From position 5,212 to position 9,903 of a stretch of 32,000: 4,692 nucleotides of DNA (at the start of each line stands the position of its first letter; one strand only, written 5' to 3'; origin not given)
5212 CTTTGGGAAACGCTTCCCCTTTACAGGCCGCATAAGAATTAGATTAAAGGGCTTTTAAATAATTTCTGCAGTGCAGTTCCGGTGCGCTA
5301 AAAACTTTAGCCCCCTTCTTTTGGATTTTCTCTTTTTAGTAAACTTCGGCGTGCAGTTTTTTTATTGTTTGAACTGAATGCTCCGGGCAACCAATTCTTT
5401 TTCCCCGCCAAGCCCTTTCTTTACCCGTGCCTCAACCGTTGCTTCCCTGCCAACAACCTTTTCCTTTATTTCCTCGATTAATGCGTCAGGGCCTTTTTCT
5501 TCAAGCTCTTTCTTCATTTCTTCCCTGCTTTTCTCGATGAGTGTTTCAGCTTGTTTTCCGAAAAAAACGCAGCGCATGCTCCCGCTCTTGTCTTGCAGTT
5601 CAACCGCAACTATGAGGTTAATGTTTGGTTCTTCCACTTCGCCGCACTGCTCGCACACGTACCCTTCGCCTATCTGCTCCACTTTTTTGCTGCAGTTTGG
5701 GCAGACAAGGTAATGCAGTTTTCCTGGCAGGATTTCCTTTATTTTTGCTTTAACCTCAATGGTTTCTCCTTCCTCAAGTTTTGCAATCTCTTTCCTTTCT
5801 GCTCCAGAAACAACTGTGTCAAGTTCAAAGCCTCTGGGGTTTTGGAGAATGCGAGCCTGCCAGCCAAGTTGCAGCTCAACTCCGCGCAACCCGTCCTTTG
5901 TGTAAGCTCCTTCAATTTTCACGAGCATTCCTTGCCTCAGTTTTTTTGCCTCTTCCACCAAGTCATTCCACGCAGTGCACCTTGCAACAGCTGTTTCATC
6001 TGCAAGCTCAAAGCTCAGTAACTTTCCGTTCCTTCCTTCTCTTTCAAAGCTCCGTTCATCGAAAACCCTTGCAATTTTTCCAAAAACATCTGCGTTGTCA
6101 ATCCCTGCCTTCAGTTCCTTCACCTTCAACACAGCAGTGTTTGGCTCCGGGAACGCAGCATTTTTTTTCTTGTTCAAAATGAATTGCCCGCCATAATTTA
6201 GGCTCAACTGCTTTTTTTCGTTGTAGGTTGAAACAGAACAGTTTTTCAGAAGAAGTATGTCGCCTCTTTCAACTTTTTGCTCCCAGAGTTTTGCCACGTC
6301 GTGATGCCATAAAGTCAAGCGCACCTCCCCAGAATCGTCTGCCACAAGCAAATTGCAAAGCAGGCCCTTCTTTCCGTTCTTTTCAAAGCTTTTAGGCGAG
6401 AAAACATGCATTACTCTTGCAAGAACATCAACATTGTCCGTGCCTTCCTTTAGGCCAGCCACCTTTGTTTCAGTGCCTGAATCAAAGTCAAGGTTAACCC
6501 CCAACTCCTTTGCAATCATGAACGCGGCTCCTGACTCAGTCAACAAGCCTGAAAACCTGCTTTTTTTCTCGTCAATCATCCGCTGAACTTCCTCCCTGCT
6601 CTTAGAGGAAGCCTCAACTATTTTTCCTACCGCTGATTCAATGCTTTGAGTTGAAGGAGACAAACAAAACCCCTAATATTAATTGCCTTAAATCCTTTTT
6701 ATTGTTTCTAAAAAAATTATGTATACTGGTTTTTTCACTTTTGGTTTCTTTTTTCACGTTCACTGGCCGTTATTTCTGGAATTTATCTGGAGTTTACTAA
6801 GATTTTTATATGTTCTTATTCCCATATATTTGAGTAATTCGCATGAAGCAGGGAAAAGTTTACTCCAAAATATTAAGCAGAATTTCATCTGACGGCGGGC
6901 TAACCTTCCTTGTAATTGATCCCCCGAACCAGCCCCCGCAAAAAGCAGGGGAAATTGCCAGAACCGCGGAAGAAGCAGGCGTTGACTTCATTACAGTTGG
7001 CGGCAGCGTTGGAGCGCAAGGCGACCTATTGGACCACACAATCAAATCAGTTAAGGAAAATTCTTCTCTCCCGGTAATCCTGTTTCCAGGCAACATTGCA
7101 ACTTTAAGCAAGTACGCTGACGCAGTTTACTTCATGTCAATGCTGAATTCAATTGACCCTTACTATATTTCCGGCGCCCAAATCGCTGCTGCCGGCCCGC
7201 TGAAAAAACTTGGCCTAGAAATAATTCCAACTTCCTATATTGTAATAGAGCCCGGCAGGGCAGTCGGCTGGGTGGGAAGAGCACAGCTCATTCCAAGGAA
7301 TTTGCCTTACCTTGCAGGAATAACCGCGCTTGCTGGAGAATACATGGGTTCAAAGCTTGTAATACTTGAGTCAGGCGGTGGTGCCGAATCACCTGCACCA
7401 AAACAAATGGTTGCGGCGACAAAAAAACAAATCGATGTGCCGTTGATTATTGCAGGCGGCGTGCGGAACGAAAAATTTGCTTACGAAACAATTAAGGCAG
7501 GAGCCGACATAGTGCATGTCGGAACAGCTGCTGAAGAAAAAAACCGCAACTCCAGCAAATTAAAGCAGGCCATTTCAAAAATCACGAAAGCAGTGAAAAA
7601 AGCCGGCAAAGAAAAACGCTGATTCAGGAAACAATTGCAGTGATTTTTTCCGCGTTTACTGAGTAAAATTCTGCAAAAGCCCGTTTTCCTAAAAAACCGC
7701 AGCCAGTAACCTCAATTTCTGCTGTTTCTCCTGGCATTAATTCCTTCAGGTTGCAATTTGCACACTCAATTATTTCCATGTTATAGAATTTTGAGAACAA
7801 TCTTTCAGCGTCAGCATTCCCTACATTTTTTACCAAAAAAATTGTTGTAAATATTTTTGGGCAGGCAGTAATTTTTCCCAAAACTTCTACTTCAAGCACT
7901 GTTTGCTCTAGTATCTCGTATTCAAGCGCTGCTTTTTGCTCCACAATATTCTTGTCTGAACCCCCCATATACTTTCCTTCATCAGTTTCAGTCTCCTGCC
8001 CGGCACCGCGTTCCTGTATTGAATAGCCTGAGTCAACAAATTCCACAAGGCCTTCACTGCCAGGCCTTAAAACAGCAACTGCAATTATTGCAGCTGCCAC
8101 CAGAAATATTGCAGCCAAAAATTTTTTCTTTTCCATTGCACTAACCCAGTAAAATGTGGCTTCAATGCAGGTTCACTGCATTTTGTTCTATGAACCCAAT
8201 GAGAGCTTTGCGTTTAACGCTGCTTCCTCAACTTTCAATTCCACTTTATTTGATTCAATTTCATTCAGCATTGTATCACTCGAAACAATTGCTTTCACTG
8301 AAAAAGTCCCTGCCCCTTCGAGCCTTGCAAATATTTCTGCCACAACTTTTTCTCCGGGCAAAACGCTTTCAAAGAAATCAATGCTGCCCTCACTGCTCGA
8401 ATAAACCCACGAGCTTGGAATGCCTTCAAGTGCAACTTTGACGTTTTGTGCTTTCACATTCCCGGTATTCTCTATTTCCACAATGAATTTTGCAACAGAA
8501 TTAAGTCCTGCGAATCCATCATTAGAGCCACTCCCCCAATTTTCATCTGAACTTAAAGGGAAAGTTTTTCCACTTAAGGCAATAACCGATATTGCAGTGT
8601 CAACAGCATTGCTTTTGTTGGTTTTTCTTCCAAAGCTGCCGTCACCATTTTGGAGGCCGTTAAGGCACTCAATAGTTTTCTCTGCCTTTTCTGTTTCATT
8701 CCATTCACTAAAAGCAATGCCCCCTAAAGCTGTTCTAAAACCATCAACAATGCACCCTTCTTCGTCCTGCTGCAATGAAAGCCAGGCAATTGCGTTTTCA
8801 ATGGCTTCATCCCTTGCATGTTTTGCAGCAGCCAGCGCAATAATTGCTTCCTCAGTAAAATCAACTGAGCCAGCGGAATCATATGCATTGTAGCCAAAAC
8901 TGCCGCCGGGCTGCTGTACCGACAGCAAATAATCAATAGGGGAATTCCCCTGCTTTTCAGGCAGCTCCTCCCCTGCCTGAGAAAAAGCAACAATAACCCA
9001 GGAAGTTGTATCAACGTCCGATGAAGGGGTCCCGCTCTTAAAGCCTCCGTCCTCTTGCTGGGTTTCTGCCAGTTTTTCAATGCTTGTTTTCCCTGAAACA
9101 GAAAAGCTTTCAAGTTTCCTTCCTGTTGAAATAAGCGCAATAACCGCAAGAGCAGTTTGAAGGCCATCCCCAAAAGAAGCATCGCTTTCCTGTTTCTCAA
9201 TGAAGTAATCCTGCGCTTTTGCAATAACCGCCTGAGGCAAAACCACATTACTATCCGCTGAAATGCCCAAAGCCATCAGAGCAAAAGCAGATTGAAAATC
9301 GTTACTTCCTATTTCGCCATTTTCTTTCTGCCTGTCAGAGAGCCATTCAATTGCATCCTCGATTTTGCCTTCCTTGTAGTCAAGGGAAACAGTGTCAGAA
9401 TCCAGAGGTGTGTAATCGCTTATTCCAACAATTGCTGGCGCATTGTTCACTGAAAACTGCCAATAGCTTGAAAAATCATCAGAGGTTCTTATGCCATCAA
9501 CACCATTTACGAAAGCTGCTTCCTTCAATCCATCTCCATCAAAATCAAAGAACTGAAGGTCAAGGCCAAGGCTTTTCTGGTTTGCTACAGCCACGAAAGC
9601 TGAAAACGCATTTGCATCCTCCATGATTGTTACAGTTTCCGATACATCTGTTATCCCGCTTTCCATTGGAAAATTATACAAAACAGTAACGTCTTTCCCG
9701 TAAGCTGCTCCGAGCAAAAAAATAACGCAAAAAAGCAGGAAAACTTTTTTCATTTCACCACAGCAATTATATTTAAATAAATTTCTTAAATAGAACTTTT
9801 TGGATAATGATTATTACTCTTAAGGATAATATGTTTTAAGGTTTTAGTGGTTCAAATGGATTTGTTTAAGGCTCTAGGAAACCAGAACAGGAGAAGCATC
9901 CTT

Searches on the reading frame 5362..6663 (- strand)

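Call 9: search_protein_families(library=pfam, proteins=[window:5362-6663:-], max_evalue=0.001)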
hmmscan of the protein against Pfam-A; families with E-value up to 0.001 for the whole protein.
window:5362-6663:- (433 aa): 7 families
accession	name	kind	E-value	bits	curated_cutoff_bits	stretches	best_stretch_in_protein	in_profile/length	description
PF01336.31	tRNA_anti-codon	-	7.2e-22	77.6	27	2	204-264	11-67/75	OB-fold nucleic acid binding domain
PF08646.16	Rep_fac-A_C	-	3.9e-16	59.6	28.5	1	302-416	2-118/146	Replication factor-A C terminal domain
PF17244.8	CDC24_OB3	-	7.3e-10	39.4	25.4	1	71-157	2-87/216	Cell division control protein 24, OB domain 3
PF13742.12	tRNA_anti_2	-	2.2e-07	31.4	27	0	214-255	37-79/95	OB-fold nucleic acid binding domain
PF15072.12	HROB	-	1.4e-05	25.4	30.8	0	100-151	20-68/85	Homologous recombination OB-fold protein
PF21669.3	SHLD2_OB1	-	6.1e-05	23.2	26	1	90-146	38-93/138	Shieldin complex subunit 2, first OB fold domain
PF21473.3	Ssb-like_OB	-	0.00062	20.4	24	0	90-159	29-93/97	Single-stranded DNA binding protein Ssb-like, OB fold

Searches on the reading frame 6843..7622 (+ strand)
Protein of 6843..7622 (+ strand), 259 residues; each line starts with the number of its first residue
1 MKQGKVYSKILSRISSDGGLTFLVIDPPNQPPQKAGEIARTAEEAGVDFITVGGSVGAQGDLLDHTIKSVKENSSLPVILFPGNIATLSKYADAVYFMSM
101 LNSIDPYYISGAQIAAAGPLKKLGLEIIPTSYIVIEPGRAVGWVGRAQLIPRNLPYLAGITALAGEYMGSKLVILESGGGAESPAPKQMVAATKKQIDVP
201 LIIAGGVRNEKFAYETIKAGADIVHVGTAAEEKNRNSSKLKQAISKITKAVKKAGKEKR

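Call 9: search_protein_families(library=pfam, proteins=[window:6843-7622:+], max_evalue=0.001)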
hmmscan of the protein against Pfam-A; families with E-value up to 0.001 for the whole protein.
window:6843-7622:+ (259 aa): 7 families
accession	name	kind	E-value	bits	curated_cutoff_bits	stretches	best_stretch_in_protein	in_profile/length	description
PF01884.23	PcrB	-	2.8e-44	151.7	23.9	1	24-238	11-217/226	PcrB family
PF00478.31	IMPDH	-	1.1e-06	28.4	25.6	0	174-228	121-174/345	IMP dehydrogenase / GMP reductase domain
PF00977.27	His_biosynth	-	1.6e-06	28.2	23.6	1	182-241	57-116/228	Histidine biosynthesis protein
PF01180.27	DHO_dh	-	4.4e-05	23.3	27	1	188-243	228-286/291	Dihydroorotate dehydrogenase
PF05690.20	ThiG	-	6e-05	22.9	23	0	185-254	162-230/247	Thiazole biosynthesis protein ThiG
PF01207.24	Dus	-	0.00035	20.2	20.4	0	33-90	138-198/311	Dihydrouridine synthase (Dus)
PF04481.18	DUF561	-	0.00066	19.4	21.6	0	186-253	49-114/243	Protein of unknown function (DUF561)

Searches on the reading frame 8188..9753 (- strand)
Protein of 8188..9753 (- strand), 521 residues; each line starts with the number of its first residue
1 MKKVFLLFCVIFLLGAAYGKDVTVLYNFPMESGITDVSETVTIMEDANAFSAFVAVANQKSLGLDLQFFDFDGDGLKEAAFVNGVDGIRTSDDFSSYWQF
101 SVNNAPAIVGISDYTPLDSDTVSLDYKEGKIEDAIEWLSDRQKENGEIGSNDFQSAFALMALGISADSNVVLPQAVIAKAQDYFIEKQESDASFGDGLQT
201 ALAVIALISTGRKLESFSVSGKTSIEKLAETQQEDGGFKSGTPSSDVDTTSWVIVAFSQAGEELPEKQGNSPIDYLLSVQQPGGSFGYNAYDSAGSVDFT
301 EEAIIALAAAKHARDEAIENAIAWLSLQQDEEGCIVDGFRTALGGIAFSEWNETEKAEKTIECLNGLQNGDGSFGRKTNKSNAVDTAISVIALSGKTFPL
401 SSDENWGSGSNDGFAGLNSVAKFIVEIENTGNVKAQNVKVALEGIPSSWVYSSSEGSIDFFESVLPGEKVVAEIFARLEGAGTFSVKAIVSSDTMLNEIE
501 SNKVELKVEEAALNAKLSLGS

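Call 9: search_protein_families(library=pfam, proteins=[window:8188-9753:-], max_evalue=0.001)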
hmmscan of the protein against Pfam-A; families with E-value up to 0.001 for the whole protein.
window:8188-9753:- (521 aa): 5 families
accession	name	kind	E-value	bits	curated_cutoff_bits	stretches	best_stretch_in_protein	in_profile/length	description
PF00432.27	Prenyltrans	-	2.8e-09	37.3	26.5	1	127-332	48-213/304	Prenyltransferase alpha-alpha toroid domain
PF13243.12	SQHop_cyclase_C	-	3e-09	36.8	26.1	0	300-341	249-290/319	Squalene-hopene cyclase C-terminal domain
PF14478.12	DUF4430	-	3.9e-09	37.3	23.8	1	76-127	24-71/72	Domain of unknown function (DUF4430)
PF13249.12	SQHop_cyclase_N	-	1.2e-06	28.4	26.2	0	224-314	4-91/291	Squalene-hopene cyclase N-terminal domain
PF07678.20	TED_complement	-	2.7e-05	23.9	22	0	313-336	111-134/312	A-macroglobulin TED domain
